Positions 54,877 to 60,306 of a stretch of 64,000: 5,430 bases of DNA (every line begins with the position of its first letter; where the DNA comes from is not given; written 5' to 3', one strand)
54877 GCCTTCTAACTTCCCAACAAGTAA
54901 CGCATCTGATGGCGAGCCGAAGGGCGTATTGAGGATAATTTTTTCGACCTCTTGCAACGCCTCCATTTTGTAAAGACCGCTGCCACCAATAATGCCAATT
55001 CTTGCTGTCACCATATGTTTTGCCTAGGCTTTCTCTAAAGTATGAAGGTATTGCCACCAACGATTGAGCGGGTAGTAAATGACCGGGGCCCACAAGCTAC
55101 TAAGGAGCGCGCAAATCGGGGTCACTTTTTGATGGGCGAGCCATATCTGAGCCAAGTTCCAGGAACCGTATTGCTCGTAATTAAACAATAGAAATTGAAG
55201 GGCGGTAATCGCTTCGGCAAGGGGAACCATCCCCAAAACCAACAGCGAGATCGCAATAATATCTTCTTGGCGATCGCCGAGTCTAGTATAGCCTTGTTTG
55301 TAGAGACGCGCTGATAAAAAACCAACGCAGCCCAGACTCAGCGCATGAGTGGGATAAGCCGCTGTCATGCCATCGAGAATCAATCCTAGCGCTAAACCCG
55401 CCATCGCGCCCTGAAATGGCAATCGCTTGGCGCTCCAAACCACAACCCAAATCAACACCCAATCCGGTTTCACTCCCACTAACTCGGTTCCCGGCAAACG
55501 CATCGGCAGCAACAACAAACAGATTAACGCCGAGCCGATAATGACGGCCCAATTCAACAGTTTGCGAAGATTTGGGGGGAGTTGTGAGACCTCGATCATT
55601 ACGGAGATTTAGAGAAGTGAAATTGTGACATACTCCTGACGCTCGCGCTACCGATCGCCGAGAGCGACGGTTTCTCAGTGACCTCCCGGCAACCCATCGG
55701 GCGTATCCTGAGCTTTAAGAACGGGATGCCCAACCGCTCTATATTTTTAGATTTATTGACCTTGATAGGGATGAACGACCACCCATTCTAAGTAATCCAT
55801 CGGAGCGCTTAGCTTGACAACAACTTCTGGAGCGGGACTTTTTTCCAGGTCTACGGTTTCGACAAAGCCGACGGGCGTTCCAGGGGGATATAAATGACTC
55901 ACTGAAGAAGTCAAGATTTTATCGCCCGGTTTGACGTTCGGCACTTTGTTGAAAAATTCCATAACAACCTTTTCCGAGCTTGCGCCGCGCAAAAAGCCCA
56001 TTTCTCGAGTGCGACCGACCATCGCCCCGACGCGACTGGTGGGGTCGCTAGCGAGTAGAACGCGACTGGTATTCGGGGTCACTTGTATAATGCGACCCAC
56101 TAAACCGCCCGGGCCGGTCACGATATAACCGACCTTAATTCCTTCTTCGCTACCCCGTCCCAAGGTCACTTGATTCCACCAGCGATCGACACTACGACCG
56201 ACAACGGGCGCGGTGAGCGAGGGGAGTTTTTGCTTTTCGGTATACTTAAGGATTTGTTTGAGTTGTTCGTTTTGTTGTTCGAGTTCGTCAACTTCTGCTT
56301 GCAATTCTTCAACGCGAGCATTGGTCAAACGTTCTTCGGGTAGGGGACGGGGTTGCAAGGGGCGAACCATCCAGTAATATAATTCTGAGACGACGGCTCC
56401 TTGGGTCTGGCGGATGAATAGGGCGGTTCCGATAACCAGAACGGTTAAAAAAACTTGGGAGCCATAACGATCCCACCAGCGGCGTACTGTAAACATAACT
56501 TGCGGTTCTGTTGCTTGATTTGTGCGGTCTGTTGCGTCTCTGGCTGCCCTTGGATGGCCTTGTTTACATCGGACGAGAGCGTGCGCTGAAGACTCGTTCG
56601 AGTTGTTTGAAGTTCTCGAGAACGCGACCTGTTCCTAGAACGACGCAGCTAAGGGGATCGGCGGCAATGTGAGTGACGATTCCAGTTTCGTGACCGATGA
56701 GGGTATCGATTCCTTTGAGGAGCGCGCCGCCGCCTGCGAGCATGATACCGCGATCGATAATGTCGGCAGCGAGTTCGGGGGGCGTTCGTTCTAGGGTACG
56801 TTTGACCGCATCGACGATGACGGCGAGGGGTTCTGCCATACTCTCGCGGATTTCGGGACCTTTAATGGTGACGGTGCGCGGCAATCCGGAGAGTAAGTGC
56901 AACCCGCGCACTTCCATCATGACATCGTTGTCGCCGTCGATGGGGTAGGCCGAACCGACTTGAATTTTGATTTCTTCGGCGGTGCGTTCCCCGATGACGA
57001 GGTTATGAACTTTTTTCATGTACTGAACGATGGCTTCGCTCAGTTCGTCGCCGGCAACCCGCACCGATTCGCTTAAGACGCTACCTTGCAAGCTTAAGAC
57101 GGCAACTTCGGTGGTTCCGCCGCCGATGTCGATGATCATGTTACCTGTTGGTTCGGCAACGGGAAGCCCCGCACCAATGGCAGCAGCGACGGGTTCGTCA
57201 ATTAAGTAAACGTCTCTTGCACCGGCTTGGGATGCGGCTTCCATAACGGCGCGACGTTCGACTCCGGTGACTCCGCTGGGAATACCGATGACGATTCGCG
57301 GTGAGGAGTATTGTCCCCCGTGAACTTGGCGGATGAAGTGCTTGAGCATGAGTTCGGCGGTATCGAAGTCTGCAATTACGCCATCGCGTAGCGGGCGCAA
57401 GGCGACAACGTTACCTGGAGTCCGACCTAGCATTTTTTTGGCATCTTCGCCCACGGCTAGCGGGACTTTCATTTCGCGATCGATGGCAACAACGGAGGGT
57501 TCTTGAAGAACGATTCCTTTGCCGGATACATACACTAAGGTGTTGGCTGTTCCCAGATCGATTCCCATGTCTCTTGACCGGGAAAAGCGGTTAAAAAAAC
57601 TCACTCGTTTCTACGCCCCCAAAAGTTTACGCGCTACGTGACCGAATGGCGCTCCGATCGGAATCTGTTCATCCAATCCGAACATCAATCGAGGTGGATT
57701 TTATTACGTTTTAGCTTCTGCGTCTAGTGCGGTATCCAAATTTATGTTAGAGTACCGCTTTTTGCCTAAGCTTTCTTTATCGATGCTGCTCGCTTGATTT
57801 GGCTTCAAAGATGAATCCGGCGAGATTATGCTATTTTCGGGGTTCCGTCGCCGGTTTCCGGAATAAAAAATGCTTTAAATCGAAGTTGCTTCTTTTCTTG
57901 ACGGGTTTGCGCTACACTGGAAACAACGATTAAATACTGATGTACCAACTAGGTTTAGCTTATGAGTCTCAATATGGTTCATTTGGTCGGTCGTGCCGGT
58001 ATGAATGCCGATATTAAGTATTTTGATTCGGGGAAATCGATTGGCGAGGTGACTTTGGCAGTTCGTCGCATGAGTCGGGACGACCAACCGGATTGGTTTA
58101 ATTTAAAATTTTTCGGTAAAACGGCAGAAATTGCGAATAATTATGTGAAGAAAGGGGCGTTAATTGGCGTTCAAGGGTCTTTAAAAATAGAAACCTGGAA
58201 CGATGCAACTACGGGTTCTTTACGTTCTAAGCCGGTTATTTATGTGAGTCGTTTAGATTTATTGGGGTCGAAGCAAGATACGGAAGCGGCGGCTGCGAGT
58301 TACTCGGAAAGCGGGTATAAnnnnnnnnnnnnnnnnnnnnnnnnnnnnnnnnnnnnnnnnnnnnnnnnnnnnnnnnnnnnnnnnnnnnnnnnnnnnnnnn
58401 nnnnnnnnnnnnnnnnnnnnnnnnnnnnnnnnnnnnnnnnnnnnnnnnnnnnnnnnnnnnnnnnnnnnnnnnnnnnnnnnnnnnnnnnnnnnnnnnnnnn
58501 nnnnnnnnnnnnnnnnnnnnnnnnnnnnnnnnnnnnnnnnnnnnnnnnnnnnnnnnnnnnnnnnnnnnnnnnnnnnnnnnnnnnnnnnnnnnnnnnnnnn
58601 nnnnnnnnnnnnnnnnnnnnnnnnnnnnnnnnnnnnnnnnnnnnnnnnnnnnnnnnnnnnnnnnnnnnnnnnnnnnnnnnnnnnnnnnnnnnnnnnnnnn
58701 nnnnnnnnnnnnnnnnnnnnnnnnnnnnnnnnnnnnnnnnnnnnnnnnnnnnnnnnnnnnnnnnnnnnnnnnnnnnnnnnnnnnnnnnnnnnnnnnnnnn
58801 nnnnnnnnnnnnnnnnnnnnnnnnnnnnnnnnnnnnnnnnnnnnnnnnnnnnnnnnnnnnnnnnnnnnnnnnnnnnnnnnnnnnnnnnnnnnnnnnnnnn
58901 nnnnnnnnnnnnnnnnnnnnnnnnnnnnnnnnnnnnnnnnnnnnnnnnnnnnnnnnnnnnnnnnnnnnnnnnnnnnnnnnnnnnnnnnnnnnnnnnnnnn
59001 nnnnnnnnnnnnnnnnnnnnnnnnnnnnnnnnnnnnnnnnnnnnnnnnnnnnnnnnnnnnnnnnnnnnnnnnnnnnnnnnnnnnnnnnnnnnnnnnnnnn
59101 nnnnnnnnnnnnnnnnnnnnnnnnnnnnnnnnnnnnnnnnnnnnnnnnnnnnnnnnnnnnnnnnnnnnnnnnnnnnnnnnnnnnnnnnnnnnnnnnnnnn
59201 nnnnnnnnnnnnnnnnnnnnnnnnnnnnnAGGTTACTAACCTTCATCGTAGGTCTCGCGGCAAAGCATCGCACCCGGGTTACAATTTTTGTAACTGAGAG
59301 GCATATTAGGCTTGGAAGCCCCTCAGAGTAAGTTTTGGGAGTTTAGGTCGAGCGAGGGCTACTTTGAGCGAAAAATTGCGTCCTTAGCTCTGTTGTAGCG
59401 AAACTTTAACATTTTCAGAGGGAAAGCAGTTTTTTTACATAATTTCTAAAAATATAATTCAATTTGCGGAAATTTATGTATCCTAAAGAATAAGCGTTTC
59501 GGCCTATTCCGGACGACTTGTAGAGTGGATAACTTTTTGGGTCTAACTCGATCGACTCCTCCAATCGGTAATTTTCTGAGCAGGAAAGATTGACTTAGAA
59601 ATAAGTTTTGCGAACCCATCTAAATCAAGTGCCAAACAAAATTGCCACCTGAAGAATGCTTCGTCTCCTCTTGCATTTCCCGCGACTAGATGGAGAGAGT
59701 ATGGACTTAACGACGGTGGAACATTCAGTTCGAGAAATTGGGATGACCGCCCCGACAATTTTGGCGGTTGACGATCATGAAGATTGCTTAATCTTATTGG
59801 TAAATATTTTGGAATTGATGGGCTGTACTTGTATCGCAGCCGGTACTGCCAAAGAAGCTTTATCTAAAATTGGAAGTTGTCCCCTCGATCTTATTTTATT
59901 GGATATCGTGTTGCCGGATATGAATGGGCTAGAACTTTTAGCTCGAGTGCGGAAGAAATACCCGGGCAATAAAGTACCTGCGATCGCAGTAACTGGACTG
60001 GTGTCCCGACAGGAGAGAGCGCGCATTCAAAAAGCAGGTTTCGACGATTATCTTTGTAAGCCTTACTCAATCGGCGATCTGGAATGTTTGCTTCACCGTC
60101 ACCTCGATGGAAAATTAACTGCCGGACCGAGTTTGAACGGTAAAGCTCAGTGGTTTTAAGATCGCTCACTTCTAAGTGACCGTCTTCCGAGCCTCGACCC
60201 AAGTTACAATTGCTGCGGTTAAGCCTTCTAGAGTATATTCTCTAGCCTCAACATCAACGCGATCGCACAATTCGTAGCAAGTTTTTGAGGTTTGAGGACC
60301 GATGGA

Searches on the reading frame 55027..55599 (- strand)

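Call 52: search_protein_families(library=pfam, proteins=[window:55027-55599:-], max_evalue=0.001)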
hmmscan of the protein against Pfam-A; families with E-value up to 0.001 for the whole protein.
window:55027-55599:- (191 aa): 1 family
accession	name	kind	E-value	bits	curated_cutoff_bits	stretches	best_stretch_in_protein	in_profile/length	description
PF04093.17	MreD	-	0.00018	22.1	24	1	12-113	2-98/158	rod shape-determining protein MreD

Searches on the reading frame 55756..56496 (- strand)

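Call 52: search_protein_families(library=pfam, proteins=[window:55756-56496:-], max_evalue=0.001)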
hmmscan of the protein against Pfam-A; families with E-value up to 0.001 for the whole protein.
window:55756-56496:- (247 aa): 1 family
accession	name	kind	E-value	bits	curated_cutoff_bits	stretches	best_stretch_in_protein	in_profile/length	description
PF04085.20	MreC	-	5.6e-41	140.2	28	1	98-241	1-145/147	Rod shape-determining protein MreC, barrel core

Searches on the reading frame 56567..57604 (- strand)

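Call 52: search_protein_families(library=pfam, proteins=[window:56567-57604:-], max_evalue=0.001)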
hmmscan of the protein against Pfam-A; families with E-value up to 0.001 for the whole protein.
window:56567-57604:- (346 aa): 6 families
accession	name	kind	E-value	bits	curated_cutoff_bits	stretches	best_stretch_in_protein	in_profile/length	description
PF06723.19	MreB_Mbl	-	1.3e-143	478.2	27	1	11-336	2-326/327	MreB/Mbl protein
PF00012.26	HSP70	-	5.5e-11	41.8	20.6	1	104-177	136-210/599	Hsp70 protein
PF00022.25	Actin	-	7.9e-11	41.6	27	1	36-199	31-190/410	Actin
PF14450.12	FtsA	-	4.6e-09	37.1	31.8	1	157-313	2-109/127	Cell division protein FtsA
PF11104.14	PilM_2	-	0.00015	21.3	27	0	286-315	277-306/340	Type IV pilus assembly protein PilM;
PF08841.16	DDR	-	0.00079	19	24.6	0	137-215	117-194/328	Diol dehydratase reactivase ATPase-like domain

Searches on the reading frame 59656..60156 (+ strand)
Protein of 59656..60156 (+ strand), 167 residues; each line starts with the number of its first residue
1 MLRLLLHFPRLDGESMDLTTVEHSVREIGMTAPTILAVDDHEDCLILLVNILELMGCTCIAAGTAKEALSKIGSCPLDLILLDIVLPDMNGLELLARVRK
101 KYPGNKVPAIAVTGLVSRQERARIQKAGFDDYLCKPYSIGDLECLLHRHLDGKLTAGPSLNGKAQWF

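Call 52: search_protein_families(library=pfam, proteins=[window:59656-60156:+], max_evalue=0.001)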
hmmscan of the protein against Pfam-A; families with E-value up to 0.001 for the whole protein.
window:59656-60156:+ (167 aa): 1 family
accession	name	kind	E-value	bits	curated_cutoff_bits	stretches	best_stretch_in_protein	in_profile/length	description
PF00072.30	Response_reg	-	1.5e-21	77.1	30.2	1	35-143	1-107/111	Response regulator receiver domain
